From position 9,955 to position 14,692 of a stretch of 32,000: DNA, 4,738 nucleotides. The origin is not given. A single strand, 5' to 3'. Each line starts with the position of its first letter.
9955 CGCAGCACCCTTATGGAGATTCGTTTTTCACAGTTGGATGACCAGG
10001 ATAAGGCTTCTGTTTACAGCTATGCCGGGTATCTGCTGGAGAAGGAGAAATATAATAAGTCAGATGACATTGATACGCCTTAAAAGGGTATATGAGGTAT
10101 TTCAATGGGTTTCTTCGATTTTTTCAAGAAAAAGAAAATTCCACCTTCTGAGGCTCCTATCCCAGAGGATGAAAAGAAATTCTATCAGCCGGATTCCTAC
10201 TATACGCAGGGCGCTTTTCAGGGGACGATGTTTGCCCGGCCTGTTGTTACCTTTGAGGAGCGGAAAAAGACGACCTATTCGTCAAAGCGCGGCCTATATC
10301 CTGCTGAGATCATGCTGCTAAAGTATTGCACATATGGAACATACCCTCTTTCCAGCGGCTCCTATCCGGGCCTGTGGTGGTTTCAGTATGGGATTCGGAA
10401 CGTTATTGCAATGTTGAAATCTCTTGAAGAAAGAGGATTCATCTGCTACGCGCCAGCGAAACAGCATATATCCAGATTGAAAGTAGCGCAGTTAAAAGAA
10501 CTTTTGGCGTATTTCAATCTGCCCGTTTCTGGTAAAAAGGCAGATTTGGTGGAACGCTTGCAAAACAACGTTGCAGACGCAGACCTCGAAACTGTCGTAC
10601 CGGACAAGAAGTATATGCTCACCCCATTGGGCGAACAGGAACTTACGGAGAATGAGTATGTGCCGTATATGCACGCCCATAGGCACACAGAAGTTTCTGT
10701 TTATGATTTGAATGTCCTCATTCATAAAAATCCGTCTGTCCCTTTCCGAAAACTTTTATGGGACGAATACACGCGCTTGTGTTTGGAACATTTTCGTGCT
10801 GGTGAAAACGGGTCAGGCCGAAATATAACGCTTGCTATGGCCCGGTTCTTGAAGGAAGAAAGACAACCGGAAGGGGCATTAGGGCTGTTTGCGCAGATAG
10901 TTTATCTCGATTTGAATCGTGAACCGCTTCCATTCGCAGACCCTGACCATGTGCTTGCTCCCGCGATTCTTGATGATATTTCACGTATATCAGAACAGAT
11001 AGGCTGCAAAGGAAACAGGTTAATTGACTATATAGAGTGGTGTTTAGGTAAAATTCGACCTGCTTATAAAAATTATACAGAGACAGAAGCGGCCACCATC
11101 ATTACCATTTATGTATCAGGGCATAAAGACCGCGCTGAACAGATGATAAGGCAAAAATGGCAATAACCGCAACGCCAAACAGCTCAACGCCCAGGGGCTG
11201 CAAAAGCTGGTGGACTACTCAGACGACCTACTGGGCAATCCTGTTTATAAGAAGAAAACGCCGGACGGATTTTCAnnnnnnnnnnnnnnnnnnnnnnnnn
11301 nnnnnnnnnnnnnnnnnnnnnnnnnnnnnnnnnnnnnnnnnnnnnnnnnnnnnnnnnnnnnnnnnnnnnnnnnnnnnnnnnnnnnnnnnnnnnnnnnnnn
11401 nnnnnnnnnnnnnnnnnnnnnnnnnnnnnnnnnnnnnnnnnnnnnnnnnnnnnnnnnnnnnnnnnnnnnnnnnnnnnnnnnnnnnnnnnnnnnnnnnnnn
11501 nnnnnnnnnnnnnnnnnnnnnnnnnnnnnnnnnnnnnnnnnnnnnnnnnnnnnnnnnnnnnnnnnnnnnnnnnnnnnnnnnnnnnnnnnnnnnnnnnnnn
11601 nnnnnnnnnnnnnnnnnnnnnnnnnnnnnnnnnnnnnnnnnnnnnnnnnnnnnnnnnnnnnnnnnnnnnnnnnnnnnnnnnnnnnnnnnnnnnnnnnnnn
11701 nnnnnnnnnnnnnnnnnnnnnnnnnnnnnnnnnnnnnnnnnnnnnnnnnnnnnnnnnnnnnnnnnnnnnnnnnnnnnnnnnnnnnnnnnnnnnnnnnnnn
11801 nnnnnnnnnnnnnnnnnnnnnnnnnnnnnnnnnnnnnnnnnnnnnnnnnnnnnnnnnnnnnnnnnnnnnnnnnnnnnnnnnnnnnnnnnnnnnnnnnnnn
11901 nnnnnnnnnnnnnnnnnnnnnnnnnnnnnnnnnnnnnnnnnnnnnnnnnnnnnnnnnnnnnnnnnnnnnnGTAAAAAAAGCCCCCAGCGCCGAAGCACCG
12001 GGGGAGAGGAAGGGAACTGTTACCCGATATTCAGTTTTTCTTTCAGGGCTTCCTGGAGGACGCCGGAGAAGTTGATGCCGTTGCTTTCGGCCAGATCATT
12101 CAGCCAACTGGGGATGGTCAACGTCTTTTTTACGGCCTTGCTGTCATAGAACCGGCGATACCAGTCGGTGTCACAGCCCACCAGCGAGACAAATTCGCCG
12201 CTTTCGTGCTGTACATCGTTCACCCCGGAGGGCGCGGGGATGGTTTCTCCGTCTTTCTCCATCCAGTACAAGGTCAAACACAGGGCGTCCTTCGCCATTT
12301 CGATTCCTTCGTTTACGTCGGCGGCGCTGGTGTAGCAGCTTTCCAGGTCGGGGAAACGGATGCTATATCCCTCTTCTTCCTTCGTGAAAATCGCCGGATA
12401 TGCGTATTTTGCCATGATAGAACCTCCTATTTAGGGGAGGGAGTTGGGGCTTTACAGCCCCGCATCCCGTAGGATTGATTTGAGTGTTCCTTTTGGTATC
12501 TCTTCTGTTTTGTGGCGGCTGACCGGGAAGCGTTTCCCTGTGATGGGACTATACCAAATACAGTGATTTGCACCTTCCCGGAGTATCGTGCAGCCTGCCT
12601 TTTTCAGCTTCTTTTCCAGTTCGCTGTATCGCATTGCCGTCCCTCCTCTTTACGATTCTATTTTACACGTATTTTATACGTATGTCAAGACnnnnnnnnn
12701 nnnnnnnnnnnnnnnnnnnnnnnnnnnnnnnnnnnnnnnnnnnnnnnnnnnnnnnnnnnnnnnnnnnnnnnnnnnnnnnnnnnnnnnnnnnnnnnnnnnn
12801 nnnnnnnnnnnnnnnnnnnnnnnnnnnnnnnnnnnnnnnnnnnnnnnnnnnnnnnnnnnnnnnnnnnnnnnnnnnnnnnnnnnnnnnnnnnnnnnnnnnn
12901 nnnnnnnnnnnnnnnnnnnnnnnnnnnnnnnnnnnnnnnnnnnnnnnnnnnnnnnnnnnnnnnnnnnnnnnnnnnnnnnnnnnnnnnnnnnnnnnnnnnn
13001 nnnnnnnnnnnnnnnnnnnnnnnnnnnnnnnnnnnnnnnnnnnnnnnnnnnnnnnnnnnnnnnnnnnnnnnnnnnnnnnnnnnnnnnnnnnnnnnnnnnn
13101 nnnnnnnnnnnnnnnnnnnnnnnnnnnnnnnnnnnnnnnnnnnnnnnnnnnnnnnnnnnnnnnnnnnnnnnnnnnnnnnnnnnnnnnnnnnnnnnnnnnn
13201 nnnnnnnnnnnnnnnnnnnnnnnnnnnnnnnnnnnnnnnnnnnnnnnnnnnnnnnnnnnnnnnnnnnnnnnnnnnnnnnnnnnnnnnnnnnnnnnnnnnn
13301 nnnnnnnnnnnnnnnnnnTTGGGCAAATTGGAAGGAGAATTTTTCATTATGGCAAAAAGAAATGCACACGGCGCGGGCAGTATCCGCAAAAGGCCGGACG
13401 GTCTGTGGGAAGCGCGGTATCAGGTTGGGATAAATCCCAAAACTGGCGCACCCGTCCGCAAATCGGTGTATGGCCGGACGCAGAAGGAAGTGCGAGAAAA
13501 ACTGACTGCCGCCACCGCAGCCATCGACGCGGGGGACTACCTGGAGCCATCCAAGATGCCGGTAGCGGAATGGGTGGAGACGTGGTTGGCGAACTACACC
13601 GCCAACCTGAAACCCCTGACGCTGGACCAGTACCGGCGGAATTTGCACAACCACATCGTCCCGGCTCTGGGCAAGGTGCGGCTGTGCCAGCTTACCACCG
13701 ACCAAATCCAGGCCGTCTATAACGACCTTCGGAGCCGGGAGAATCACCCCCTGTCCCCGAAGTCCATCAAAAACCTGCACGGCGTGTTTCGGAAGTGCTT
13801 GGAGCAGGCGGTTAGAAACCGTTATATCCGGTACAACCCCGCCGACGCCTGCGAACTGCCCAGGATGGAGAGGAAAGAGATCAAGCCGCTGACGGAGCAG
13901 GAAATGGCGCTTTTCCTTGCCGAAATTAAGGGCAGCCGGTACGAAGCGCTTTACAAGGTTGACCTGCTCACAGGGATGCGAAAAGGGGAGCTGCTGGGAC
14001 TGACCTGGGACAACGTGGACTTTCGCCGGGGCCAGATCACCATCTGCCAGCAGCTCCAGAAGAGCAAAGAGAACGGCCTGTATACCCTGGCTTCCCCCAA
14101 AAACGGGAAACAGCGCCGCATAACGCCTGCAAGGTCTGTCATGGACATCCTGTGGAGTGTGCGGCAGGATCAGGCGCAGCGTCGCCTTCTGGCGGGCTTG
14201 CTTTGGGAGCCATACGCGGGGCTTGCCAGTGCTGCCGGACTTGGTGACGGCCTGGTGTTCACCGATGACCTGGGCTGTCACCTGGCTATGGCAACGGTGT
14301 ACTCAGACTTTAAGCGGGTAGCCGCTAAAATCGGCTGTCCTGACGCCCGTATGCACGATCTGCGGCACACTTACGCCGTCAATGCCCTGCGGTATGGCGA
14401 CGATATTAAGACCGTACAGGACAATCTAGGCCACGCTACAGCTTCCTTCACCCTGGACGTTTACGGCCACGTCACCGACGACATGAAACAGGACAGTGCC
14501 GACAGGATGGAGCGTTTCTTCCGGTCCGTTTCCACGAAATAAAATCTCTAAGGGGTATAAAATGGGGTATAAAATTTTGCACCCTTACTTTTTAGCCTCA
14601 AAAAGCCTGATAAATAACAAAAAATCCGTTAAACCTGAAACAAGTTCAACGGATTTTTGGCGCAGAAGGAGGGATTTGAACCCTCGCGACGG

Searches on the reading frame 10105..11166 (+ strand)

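Call 36: search_protein_families(library=pfam, proteins=[window:10105-11166:+], max_evalue=0.01)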
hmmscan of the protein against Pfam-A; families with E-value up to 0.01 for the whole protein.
window:10105-11166:+ (353 aa): 2 families
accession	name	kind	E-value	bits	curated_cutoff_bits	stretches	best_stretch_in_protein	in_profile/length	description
PF02037.33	SAP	-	2.3e-12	46.7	23.9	1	122-155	2-35/37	SAP domain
PF12949.13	HeH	-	0.0025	17.9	28.9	1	125-150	4-31/35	HeH/LEM domain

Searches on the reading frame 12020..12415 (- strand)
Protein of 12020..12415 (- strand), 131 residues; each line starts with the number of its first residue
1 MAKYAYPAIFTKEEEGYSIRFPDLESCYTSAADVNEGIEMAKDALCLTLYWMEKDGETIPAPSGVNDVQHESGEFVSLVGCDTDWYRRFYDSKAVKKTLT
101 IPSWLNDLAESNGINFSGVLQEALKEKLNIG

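Call 36: search_protein_families(library=pfam, proteins=[window:12020-12415:-], max_evalue=0.01)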
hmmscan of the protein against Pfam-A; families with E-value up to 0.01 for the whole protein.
window:12020-12415:- (131 aa): 1 family
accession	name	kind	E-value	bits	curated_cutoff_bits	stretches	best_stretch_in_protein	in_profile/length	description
PF15919.11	HicB_lk_antitox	-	3.2e-10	40.6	27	1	6-104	1-99/123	HicB_like antitoxin of bacterial toxin-antitoxin system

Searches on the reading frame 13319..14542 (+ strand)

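Call 81: search_protein_families(library=pfam, proteins=[window:13319-14542:+], max_evalue=0.001)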
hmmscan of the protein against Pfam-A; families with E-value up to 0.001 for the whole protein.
window:13319-14542:+ (407 aa): 4 families
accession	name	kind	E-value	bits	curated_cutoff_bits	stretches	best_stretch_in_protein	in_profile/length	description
PF00589.27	Phage_integrase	-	1e-19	71.4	27.1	1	191-387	3-170/172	Phage integrase family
PF14659.12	Phage_int_SAM_3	-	1.3e-13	51.3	22.6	1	83-137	3-57/58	Phage integrase, N-terminal SAM-like domain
PF13102.12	Phage_int_SAM_5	-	2.1e-05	25.2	22.3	1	84-174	4-92/98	Phage integrase SAM-like domain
PF22022.2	Phage_int_M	-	2.7e-05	24.7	27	1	84-175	3-90/96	Phage integrase central domain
